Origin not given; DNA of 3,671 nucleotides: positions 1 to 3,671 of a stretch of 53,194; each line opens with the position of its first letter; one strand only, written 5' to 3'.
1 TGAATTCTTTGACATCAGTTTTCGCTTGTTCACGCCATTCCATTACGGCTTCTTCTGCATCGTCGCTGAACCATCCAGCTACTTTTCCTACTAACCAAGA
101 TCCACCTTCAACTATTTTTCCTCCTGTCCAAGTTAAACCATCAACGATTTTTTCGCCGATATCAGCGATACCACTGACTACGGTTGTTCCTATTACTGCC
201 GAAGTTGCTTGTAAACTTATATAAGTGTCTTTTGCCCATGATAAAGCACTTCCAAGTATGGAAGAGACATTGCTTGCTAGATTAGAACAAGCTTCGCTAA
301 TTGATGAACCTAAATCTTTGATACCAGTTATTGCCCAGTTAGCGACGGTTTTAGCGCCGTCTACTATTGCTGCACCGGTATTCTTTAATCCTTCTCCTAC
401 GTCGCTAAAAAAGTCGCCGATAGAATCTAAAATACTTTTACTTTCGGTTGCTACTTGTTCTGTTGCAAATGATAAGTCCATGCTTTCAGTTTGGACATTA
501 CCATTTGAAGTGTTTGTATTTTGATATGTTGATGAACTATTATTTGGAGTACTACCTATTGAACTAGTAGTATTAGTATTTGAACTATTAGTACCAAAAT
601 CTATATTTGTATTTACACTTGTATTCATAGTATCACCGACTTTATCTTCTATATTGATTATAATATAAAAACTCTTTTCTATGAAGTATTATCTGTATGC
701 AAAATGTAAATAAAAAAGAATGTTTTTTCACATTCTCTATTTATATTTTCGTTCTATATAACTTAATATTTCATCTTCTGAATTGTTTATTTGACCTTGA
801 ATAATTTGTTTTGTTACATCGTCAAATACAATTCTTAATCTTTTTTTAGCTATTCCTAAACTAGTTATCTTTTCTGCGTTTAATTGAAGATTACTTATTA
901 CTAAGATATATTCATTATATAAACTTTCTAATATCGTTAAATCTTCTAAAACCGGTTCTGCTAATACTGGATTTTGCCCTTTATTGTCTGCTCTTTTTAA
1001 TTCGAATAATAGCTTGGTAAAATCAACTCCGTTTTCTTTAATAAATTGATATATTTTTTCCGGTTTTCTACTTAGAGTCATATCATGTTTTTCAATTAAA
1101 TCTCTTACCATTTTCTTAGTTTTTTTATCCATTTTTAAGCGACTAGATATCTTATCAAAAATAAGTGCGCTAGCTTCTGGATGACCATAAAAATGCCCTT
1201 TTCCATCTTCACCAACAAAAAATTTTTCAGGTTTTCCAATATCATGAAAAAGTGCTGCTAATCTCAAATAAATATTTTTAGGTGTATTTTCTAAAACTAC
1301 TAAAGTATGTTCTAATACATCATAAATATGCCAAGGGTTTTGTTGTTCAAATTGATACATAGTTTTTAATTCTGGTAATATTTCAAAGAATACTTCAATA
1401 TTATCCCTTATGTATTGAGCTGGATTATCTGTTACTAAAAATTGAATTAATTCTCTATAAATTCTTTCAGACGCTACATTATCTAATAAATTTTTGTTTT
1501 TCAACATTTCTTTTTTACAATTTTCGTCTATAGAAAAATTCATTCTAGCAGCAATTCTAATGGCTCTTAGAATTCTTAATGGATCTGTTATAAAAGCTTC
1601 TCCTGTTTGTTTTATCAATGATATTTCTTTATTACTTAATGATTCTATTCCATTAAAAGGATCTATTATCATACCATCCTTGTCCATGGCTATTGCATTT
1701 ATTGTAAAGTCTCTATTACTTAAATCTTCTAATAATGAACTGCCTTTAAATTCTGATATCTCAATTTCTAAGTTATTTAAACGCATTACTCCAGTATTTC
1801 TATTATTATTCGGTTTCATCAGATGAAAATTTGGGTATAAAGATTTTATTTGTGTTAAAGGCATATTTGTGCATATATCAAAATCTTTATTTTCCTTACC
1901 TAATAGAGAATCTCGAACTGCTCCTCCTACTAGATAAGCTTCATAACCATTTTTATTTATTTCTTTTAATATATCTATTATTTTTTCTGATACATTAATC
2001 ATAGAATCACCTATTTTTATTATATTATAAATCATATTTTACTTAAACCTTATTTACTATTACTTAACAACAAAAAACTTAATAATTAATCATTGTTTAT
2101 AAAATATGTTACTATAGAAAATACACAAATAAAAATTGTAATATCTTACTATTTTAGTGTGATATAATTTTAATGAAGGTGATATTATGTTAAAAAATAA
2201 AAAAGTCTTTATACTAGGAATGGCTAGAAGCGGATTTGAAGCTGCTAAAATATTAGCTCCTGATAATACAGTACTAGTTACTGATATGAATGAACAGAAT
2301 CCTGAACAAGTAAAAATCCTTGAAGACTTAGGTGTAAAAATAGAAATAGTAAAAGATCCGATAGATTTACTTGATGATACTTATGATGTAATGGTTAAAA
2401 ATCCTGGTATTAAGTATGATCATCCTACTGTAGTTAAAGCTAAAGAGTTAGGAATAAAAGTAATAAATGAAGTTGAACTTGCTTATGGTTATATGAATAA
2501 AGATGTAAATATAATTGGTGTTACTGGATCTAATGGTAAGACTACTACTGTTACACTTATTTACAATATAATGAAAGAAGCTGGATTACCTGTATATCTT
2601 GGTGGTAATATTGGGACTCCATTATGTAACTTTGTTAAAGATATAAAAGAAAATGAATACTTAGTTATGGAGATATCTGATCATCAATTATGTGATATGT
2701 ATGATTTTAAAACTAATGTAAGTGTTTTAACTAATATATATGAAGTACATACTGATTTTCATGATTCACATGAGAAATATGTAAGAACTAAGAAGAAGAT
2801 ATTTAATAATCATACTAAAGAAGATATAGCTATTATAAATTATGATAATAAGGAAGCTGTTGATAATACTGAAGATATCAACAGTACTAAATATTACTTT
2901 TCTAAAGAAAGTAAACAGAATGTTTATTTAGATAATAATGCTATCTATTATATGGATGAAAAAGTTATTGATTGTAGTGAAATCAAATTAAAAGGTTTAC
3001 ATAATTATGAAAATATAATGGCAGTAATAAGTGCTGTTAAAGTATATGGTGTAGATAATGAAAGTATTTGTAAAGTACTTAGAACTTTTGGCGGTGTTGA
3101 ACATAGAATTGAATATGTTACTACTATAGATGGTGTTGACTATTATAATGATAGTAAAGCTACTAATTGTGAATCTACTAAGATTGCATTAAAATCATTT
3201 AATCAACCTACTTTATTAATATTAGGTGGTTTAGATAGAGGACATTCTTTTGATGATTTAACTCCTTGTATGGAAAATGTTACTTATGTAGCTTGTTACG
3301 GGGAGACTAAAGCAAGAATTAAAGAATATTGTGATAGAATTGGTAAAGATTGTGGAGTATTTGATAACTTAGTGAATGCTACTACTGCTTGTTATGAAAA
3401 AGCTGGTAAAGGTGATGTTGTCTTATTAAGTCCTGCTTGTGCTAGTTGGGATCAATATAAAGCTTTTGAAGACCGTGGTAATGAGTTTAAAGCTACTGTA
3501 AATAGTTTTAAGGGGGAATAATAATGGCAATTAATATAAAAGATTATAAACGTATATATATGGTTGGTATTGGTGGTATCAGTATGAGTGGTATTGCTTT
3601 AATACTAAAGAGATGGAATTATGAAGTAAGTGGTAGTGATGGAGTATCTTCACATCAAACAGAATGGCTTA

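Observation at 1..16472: Four-member polymorphic toxin family with a long shared N-terminal domain that is not a recognisable LXG domain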

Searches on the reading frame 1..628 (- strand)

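Call 7: search_protein_families(library=pfam, proteins=[window:1-628:-], max_evalue=1)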
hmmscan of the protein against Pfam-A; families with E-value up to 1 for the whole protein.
window:1-628:- (209 aa): 2 families
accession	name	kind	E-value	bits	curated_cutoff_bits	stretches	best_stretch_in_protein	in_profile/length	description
PF13168.11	Poxvirus_B22R_C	-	0.21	11.5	25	1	115-163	4-51/195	Poxvirus B22R protein C-terminal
PF16632.10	Caskin-tail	-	0.77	10.7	35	1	46-81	23-58/63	C-terminal region of Caskin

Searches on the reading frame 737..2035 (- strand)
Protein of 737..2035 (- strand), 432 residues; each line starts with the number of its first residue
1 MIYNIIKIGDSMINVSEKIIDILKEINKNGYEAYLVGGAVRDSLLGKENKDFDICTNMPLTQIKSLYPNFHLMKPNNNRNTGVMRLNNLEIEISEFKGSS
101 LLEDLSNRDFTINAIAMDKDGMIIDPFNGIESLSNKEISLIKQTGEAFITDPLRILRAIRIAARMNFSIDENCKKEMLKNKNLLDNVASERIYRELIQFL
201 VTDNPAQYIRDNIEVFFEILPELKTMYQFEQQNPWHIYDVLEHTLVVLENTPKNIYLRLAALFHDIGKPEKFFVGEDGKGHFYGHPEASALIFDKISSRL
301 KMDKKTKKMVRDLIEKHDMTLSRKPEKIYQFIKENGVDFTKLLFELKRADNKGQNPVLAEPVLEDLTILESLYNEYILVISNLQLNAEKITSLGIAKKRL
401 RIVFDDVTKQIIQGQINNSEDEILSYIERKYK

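Call 10: search_protein_families(library=pfam, proteins=[window:737-2035:-], max_evalue=0.01)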
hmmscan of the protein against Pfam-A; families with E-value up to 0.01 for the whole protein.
window:737-2035:- (432 aa): 3 families
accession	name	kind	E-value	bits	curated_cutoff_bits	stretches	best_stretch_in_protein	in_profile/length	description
PF01743.26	PolyA_pol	-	1.5e-21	77.4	23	2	33-97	1-67/126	Poly A polymerase head domain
PF12627.12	PolyA_pol_RNAbd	-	9e-09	35.4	22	1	166-211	1-46/64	Probable RNA and SrmB- binding site of polymerase A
PF01966.28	HD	-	4e-07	30.8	22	1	253-350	23-111/116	HD domain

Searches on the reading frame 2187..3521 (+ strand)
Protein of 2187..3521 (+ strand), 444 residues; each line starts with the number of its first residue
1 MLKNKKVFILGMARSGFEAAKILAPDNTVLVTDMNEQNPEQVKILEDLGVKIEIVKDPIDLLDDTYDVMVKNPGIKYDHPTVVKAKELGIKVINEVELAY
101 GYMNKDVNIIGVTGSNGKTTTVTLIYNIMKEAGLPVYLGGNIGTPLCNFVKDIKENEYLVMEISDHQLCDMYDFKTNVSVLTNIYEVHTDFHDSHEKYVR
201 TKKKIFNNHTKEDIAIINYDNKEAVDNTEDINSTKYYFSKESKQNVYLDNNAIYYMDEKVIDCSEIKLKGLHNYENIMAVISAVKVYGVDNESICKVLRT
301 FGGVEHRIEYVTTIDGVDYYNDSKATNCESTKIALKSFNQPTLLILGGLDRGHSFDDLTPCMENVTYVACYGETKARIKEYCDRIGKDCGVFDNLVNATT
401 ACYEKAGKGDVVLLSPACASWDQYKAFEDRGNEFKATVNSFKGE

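Call 10: search_protein_families(library=pfam, proteins=[window:2187-3521:+], max_evalue=0.01)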
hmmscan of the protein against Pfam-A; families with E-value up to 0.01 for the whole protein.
window:2187-3521:+ (444 aa): 3 families
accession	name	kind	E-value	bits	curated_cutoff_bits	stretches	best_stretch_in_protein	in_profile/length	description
PF08245.18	Mur_ligase_M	-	2.7e-32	112.8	24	1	112-283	1-199/200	Mur ligase middle domain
PF02875.26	Mur_ligase_C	-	5.2e-12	47.1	28.4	1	306-418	1-127/127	Mur ligase, glutamate ligase domain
PF21799.2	MurD-like_N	-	5.2e-06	27.1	27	1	5-93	1-87/88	Mur ligase MurD-like, N-terminal domain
